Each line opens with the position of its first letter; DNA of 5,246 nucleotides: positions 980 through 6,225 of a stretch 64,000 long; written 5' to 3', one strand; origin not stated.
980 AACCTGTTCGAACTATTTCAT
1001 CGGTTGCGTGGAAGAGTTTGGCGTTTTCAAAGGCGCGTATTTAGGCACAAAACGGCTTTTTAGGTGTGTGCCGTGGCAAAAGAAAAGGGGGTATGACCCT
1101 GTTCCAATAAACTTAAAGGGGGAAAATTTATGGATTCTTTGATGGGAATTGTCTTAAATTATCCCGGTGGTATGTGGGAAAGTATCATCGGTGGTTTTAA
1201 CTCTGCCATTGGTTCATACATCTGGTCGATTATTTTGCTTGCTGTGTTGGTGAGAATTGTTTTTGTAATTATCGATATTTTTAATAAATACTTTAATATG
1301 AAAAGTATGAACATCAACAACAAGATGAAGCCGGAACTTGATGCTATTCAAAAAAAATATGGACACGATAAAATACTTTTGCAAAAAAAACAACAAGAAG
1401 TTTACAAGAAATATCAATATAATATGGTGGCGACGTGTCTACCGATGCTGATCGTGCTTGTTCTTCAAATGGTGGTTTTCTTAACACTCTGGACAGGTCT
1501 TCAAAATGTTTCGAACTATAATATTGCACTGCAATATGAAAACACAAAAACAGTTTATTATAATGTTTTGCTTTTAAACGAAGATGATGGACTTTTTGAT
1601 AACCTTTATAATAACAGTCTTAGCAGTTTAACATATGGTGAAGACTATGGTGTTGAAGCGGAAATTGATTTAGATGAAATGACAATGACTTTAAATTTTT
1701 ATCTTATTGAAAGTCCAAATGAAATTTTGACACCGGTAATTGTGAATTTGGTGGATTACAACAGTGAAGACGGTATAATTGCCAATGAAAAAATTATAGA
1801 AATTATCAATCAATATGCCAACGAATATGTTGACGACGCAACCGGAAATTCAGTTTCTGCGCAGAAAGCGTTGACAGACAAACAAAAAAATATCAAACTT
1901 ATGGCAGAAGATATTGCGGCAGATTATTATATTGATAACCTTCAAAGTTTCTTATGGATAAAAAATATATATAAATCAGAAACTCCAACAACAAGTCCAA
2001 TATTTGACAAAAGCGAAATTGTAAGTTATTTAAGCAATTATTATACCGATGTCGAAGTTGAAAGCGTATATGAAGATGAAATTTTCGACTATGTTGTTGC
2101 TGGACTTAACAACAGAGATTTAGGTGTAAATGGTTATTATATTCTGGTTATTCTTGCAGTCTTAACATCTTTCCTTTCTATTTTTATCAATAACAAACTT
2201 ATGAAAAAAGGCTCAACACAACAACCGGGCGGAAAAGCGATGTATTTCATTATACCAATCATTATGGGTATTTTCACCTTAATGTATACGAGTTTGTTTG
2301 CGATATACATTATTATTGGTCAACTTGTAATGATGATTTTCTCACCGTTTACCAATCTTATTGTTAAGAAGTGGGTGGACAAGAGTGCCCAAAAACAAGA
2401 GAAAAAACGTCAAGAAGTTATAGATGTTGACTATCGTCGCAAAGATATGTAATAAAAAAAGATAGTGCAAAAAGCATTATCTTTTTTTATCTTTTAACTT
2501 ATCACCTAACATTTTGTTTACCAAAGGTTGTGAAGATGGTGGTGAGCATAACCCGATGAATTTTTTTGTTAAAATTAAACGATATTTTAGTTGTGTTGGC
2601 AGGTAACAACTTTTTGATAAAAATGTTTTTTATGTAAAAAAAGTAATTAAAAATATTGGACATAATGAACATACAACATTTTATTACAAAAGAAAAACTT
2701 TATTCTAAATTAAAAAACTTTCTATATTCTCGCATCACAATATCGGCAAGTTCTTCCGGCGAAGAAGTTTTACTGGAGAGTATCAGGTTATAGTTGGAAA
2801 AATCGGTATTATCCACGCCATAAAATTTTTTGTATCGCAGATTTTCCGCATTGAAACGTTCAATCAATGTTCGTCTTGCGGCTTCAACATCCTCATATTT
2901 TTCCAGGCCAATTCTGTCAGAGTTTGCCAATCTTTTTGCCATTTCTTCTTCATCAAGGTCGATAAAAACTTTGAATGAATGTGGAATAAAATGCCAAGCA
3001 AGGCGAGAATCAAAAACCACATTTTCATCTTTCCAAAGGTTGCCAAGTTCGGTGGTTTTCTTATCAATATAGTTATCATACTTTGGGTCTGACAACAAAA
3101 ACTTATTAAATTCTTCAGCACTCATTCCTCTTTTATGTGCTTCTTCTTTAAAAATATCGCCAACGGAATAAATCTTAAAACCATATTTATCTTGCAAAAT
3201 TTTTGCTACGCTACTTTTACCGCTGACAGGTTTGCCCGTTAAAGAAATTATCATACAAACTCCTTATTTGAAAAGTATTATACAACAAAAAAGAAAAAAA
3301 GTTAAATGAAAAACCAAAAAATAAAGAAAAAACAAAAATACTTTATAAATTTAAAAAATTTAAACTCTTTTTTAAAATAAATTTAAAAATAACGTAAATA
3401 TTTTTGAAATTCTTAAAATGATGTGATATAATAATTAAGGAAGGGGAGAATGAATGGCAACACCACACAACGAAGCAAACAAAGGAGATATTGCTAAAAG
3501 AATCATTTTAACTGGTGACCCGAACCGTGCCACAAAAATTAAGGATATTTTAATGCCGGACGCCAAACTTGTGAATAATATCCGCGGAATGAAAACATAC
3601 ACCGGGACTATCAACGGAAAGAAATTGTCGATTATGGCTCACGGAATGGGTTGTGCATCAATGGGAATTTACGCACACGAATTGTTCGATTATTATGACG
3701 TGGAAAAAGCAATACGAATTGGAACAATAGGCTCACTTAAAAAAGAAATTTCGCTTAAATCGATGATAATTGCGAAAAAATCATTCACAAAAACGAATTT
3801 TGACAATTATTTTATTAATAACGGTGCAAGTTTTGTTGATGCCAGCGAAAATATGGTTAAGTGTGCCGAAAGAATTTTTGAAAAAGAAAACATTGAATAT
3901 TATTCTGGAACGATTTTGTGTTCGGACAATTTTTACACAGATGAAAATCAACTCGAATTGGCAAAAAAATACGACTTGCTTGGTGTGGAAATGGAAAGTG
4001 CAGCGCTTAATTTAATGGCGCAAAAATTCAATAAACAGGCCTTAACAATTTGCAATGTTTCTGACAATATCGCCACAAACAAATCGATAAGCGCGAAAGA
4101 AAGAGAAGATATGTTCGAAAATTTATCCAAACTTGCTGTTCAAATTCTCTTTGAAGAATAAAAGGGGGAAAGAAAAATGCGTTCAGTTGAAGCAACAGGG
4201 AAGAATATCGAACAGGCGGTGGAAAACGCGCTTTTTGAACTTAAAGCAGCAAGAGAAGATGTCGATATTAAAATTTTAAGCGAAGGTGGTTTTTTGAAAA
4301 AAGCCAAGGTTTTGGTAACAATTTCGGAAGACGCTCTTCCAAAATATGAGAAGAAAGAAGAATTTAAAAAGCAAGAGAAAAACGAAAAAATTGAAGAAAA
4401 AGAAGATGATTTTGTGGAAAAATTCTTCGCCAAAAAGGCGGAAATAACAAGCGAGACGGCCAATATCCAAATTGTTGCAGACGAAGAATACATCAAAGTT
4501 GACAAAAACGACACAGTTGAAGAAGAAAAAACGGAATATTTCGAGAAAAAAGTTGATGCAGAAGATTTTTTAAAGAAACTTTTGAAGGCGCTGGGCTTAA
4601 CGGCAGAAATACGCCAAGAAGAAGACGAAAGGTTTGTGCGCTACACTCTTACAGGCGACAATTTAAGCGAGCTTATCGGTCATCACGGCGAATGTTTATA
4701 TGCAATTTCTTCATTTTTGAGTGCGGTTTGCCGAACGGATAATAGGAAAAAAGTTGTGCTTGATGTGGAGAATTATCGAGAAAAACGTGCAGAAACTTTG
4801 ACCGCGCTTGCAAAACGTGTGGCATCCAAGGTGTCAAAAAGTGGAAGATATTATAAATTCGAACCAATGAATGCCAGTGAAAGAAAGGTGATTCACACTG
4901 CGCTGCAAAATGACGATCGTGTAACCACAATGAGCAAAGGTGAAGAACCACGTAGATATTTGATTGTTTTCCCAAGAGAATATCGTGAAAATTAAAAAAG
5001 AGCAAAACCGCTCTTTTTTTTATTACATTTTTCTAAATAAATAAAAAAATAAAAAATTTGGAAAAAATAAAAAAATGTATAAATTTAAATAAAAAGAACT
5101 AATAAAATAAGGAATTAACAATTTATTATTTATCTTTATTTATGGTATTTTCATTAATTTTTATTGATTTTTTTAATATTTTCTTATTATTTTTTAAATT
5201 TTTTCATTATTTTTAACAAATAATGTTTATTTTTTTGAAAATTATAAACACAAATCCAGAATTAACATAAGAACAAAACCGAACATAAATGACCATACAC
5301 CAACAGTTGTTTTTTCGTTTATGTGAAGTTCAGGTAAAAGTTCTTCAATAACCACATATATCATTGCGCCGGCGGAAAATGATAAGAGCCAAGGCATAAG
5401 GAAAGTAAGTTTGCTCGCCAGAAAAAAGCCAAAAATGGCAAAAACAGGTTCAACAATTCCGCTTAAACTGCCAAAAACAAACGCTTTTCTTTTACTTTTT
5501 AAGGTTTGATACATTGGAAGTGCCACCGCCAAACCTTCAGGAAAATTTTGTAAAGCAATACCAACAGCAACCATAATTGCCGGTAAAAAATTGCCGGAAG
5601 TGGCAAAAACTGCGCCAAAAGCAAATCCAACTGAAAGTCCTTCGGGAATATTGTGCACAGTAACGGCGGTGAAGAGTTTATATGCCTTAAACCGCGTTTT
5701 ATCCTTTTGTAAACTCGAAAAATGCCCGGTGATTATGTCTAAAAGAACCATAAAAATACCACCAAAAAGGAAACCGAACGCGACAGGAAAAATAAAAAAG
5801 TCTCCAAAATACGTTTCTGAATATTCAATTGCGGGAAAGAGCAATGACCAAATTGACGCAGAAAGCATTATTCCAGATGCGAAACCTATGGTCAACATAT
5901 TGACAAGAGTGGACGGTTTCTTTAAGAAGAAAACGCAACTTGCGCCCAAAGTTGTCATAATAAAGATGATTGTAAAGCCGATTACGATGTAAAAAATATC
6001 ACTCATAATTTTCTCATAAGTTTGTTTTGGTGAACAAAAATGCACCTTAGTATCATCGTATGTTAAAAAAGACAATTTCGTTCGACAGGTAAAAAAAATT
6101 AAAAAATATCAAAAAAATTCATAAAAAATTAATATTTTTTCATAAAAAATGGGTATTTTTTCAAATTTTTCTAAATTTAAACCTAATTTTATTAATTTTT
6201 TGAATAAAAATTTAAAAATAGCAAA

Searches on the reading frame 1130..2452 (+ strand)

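Call 7: search_protein_families(library=ncbifam, proteins=[window:1130-2452:+])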
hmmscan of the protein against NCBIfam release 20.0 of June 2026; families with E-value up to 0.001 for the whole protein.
window:1130-2452:+ (440 aa): 16 families
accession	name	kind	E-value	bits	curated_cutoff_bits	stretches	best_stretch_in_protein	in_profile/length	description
TIGR03592.1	yidC_oxa1_cterm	subfamily_domain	1.8e-24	86.9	84.3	1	29-403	1-184/191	membrane protein insertase YidC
NF002803.0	PRK02944.1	equivalog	1.7e-15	57.1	377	2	334-404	169-236/255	YidC family membrane integrase SpoIIIJ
NF002352.0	PRK01318.1-3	equivalog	6.5e-14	51.9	447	1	22-121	364-455/562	membrane protein insertase YidC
NF002350.0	PRK01315.1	equivalog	4.6e-13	49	282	1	29-128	41-132/329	membrane protein insertase YidC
NF002899.0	PRK03449.1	equivalog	7.9e-13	48.3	276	1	29-129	31-123/359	membrane protein insertase YidC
NF002353.0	PRK01318.1-4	equivalog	8.9e-13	47.7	365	1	22-121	369-460/596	membrane protein insertase YidC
NF002357.0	PRK01318.2-4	equivalog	4.7e-12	45.4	479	1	24-127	329-424/532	membrane protein insertase YidC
NF002734.0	PRK02654.1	equivalog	3e-10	39.5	324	1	19-135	16-131/384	membrane protein insertase YidC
NF002354.0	PRK01318.2-1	equivalog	8.6e-10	37.7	1094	1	26-127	349-442/548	membrane protein insertase YidC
NF002355.0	PRK01318.2-2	equivalog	2e-09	36.5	891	1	23-117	390-480/602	membrane protein insertase YidC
NF002351.0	PRK01318.1-1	equivalog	1.1e-08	34.3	740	1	24-124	347-439/545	membrane protein insertase YidC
NF001300.0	PRK00247.1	equivalog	1.4e-08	34.4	375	1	28-125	30-124/429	membrane protein insertase YidC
NF002168.0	PRK01001.1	equivalog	2.2e-08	32.9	670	1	23-117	569-659/795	membrane protein insertase YidC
NF002687.0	PRK02463.1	equivalog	3.8e-07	29.2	425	1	330-426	172-265/307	membrane protein insertase YidC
NF002359.0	PRK01318.2-6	equivalog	3e-06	25.8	600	1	23-118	373-464/624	membrane protein insertase YidC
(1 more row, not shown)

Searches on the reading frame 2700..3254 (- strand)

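Call 7: search_protein_families(library=ncbifam, proteins=[window:2700-3254:-])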
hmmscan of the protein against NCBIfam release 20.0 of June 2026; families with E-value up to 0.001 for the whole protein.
window:2700-3254:- (184 aa): 10 families
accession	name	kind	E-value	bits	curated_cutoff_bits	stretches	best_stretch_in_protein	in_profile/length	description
TIGR02173.1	cyt_kin_arch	equivalog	6.7e-25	88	102.1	1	1-174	1-165/169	(d)CMP kinase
NF003012.0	PRK03839.1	equivalog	6.8e-09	35.9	152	1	1-150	1-136/180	putative kinase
TIGR00152.1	TIGR00152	equivalog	6.4e-07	29.4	65.55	1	2-41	1-40/188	dephospho-CoA kinase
TIGR01351.1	adk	subfamily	1.3e-05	24.9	168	1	5-53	4-52/212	adenylate kinase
TIGR01359.1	UMP_CMP_kin_fam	subfamily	5e-05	23.3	207.6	0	5-47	4-46/185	UMP-CMP kinase family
NF001387.0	PRK00279.2-5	equivalog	6.6e-05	22.6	373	1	1-54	1-54/224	adenylate kinase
TIGR00017.1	cmk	equivalog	0.00011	22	135.55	0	1-36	3-38/217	(d)CMP kinase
NF011099.0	PRK14526.1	equivalog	0.00039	20.1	223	1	3-51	3-51/211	adenylate kinase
TIGR01360.1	aden_kin_iso1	equivalog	0.00045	20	284.1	0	2-41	5-44/188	adenylate kinase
NF011101.0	PRK14528.1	equivalog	0.00061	19.5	195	0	5-42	6-43/187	adenylate kinase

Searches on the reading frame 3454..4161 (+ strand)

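Call 7: search_protein_families(library=ncbifam, proteins=[window:3454-4161:+])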
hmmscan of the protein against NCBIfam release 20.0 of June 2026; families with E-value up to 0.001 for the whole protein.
window:3454-4161:+ (235 aa): 13 families
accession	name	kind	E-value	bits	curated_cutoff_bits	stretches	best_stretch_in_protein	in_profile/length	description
NF004489.0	PRK05819.1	subfamily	1.8e-67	227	230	1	1-232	1-233/236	DeoD-type purine-nucleoside phosphorylase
TIGR00107.1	deoD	equivalog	3.9e-65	219.6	232.25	1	5-231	1-228/232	purine-nucleoside phosphorylase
NF009914.0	PRK13374.1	subfamily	1.3e-58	198.4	338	1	1-231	1-232/235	DeoD-type purine-nucleoside phosphorylase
TIGR01718.1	Uridine-psphlse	equivalog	4.1e-20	72.2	280.3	1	9-212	7-221/245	uridine phosphorylase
NF004079.0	PRK05584.1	equivalog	2.5e-18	66.4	169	1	42-212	27-206/232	5'-methylthioadenosine/adenosylhomocysteine nucleosidase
NF008383.0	PRK11178.1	equivalog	3.2e-15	56.1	262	1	14-168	19-170/254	uridine phosphorylase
TIGR01704.1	MTA_SAH-Nsdase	equivalog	4.7e-11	42.7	73.8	1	41-213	25-206/229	5'-methylthioadenosine/S-adenosylhomocysteine nucleosidase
NF011286.0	PRK14697.1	equivalog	3.9e-09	36.4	260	1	41-216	27-207/233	bifunctional 5'-methylthioadenosine/S-adenosylhomocysteine nucleosidase/phosphatase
NF005522.0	PRK07164.1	equivalog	1.1e-08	34.8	161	1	20-233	10-212/218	5'-methylthioadenosine/S-adenosylhomocysteine nucleosidase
TIGR01719.1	euk_UDPppase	equivalog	1.3e-08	34.5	249.95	1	15-167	32-198/287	uridine phosphorylase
NF005213.0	PRK06698.1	equivalog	7.9e-08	31.5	768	1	42-216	28-207/459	bifunctional 5'-methylthioadenosine/S-adenosylhomocysteine nucleosidase/phosphatase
TIGR03468.1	HpnG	hypoth_equivalog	1.9e-05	24.3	187.1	1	41-208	5-160/212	hopanoid-associated phosphorylase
TIGR03664.1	fut_nucase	equivalog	4.3e-05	23.3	124.7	0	46-204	25-201/228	futalosine hydrolase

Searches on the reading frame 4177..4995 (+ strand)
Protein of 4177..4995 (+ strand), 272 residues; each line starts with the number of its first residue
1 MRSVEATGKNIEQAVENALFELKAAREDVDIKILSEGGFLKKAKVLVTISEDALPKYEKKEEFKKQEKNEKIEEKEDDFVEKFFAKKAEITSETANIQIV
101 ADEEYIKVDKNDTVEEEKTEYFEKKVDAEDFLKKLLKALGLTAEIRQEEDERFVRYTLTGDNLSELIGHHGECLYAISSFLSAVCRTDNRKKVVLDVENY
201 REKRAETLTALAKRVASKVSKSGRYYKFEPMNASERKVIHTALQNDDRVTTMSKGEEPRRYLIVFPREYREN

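Call 7: search_protein_families(library=ncbifam, proteins=[window:4177-4995:+])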
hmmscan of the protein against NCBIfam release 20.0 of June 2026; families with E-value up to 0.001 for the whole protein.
window:4177-4995:+ (272 aa): 1 family
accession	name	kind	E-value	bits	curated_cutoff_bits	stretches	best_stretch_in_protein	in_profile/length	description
NF041568.1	Jag_EloR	equivalog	3.1e-49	167.7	145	1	4-264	2-201/203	RNA-binding cell elongation regulator Jag/EloR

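Call 11: find_encoding_contigs(protein=window:4177-4995:+, flank=10000, max_places=6)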
Protein window:4177-4995:+ (272 aa): 2 contigs read that carry it; 2 places shown.
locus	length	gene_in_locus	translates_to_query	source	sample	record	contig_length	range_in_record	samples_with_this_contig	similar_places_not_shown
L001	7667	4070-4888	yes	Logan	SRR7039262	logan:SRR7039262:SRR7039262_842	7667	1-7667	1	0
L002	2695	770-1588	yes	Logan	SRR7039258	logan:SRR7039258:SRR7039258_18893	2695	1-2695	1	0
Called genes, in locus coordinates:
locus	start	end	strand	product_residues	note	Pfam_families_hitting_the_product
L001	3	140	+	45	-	?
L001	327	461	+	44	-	PF00468:Ribosomal_L34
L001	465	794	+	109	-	PF00825:Ribonuclease_P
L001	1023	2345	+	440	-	PF02096:60KD_IMP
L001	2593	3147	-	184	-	PF13189:Cytidylate_kin2, PF13207:AAA_17, PF13238:AAA_18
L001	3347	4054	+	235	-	PF01048:PNP_UDP_1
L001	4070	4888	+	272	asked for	PF14804:Jag_N, PF13083:KH_KhpA-B (weak), PF01424:R3H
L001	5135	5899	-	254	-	PF02535:Zip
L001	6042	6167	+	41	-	-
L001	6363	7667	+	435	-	?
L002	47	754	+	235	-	PF01048:PNP_UDP_1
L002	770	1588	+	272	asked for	PF14804:Jag_N, PF13083:KH_KhpA-B (weak), PF01424:R3H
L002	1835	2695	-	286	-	?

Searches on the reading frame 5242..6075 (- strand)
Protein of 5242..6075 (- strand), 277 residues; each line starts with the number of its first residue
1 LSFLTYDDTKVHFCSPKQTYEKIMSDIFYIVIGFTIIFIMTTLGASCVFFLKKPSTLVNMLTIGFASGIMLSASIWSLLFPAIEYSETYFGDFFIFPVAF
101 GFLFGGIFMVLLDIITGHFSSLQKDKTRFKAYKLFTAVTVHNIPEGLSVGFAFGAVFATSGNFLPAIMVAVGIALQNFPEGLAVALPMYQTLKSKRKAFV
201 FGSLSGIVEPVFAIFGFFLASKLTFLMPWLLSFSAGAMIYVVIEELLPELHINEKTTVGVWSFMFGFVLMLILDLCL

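Call 7: search_protein_families(library=ncbifam, proteins=[window:5242-6075:-])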
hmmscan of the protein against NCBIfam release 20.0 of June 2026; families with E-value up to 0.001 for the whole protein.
window:5242-6075:- (277 aa): 1 family
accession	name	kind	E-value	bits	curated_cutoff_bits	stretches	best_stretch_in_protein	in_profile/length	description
NF003243.0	PRK04201.1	equivalog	8.4e-33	113.7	252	1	39-272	17-260/266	zinc transporter ZupT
